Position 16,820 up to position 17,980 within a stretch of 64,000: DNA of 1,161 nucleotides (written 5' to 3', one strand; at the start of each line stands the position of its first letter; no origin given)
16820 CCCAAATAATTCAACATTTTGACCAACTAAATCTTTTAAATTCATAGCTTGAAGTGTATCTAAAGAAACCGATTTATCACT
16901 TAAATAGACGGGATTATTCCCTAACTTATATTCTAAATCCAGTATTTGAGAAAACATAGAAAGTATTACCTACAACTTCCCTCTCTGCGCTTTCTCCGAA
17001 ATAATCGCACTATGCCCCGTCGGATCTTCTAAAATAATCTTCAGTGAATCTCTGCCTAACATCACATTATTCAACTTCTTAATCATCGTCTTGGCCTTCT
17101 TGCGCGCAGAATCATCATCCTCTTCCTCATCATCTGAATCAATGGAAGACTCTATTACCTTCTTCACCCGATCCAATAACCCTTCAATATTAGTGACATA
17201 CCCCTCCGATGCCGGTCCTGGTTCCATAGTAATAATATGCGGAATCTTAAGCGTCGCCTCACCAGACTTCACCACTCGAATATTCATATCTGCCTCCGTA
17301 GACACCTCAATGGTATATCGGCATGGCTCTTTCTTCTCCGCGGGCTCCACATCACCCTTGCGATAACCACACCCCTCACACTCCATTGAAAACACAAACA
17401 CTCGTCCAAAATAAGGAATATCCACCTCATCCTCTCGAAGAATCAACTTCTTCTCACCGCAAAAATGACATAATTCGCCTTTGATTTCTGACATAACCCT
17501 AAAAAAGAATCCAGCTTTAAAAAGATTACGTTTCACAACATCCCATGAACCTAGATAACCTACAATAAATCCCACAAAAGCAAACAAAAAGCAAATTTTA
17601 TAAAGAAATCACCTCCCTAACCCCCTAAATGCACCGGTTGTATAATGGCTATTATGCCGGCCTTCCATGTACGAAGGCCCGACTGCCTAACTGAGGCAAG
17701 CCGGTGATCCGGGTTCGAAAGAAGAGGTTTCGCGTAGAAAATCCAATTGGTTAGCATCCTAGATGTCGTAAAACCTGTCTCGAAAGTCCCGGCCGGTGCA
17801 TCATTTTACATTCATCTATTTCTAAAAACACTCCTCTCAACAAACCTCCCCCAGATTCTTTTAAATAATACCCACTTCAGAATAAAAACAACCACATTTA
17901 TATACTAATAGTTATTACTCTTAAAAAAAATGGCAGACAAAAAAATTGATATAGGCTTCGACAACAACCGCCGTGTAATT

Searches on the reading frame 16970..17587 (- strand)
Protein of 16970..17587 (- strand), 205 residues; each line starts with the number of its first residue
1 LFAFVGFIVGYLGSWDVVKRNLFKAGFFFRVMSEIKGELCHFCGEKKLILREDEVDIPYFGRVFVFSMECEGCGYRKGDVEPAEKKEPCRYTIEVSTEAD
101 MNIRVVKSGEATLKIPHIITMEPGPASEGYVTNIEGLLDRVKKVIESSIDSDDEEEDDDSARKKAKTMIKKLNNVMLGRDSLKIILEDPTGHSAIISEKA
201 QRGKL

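Call 10: search_protein_families(library=pfam, proteins=[window:16970-17587:-])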
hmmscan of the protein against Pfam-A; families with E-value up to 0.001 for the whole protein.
window:16970-17587:- (205 aa): 2 families
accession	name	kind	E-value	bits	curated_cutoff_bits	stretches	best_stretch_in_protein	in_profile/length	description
PF22794.1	jr-ZPR1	-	7.8e-20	71.5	27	1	100-200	2-101/125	ZPR1 jelly-roll domain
PF03367.19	Zn_ribbon_ZPR1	-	8.5e-09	35.2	23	1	40-85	9-53/56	ZPR1 zinc-finger domain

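Call 47: find_related_loci(query=window:16970-17587:-, collection=metagenome_contigs, flank=2500)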
Query window:16970-17587:- (205 aa) in metagenome_contigs; peptide patterns used: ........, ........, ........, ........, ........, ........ (x = any residue, [..] = any of these).
600 stretches matched a pattern (row limit reached: there are more); 3 encode a relative of the query (tblastn E <= 1e-3); 3 distinct loci.
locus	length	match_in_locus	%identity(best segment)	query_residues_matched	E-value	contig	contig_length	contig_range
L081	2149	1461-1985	66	28-205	5e-81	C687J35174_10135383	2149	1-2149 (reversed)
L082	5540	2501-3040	61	22-205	2e-78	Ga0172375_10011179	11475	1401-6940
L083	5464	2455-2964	51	32-205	2e-55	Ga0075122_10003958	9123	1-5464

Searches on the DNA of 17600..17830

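Call 45: search_rna_families(source=window, start=17600, end=17830, threshold=evalue, max_evalue=10, show_alignments=2)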
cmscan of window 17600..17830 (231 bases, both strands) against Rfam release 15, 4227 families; matches with E-value up to 10: 1.
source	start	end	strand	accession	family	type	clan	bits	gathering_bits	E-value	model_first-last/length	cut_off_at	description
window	17710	17725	+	RF01111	SBWMV2_UPD-PKk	Cis-reg;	-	13.1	35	6.2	1-21/21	no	Pseudoknot of upstream pseudoknot domain (UPD) of the 3'UTR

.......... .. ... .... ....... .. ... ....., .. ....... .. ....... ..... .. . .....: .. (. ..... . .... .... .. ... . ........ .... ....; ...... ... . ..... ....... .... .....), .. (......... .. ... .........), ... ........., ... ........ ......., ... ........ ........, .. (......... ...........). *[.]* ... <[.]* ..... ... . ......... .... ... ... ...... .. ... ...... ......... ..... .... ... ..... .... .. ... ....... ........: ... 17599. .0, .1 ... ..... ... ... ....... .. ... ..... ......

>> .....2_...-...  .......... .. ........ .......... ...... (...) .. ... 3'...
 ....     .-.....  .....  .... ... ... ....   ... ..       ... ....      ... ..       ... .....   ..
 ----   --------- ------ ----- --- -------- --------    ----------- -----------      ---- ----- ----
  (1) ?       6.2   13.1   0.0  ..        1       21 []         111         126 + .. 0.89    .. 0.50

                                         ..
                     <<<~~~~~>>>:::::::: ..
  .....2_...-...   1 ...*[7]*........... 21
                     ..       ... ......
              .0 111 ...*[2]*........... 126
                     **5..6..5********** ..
